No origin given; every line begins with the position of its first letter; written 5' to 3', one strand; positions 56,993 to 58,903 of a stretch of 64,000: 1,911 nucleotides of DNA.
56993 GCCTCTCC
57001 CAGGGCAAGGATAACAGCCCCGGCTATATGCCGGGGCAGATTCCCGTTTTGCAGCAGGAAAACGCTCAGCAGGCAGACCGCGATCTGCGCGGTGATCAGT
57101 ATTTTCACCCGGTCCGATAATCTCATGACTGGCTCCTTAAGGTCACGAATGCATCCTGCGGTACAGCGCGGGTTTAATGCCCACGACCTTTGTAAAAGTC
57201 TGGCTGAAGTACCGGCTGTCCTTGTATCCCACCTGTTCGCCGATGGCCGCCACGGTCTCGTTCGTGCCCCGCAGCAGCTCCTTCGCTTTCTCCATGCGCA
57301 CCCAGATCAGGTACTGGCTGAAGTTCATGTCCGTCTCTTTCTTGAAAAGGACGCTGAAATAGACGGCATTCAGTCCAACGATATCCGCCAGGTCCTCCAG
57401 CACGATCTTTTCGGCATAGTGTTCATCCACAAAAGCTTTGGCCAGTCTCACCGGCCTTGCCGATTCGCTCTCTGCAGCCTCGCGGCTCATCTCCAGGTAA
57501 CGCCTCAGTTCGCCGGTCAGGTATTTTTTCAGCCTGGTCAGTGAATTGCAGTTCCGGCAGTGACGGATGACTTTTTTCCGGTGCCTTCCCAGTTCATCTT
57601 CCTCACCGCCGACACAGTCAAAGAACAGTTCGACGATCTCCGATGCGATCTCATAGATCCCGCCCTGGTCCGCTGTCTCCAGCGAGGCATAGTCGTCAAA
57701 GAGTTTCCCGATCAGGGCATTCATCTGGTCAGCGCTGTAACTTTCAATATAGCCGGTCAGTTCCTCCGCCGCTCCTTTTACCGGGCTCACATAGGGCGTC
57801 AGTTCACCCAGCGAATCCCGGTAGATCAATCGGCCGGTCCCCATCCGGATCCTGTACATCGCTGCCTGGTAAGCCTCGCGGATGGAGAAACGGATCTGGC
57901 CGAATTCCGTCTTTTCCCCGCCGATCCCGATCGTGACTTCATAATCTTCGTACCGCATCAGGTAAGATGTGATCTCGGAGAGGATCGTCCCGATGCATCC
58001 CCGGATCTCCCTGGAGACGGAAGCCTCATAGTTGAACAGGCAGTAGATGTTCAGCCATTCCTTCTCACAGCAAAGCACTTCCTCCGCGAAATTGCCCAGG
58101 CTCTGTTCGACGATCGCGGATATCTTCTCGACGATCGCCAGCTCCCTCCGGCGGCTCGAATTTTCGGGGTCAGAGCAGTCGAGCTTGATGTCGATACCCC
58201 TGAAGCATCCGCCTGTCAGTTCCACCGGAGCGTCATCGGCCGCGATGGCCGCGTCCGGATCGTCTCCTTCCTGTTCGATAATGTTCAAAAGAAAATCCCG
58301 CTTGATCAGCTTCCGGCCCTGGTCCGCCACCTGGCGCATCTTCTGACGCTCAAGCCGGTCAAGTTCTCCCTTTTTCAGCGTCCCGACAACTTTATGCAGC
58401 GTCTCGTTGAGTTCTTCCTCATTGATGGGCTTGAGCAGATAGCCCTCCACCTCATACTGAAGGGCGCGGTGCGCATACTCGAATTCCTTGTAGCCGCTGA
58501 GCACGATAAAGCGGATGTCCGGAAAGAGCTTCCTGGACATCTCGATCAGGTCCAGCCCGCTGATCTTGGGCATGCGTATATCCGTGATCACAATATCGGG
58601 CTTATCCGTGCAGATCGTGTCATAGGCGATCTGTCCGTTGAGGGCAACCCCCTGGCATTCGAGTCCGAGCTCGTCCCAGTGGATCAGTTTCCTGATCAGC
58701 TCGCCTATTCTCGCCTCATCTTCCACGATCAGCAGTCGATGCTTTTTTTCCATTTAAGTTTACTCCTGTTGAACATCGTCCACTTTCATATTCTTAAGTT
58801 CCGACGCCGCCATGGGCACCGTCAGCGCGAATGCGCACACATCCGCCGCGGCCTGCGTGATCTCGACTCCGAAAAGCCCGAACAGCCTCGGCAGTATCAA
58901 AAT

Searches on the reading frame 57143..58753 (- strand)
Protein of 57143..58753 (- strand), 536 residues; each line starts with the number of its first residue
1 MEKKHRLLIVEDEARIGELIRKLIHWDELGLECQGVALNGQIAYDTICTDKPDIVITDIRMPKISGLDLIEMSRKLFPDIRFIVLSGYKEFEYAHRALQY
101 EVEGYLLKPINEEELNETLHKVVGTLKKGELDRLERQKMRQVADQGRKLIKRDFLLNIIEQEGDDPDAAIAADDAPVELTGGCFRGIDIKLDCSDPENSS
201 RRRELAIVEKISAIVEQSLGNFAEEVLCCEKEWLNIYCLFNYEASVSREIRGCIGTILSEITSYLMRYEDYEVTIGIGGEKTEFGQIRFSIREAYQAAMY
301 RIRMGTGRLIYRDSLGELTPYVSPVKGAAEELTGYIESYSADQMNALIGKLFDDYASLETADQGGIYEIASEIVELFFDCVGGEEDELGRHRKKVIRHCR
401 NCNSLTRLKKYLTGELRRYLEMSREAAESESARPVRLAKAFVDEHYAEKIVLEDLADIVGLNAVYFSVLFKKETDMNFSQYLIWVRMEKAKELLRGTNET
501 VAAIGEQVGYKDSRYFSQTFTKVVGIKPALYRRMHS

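Call 29: search_protein_families(library=pfam, proteins=[window:57143-58753:-], max_evalue=0.001)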
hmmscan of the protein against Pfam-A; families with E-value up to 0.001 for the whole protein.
window:57143-58753:- (536 aa): 4 families
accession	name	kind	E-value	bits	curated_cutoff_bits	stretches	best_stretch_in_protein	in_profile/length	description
PF00072.30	Response_reg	-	4.9e-22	78.6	30.2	1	8-119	2-110/111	Response regulator receiver domain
PF12833.13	HTH_18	-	4.1e-19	69.1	33.6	1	455-533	1-79/80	Helix-turn-helix domain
PF00165.29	HTH_AraC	-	4.6e-17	62.1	26.6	2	494-533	1-42/42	Bacterial regulatory helix-turn-helix proteins, AraC family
PF17853.6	GGDEF_2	-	0.00034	21.3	24.5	1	210-298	36-114/116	GGDEF-like domain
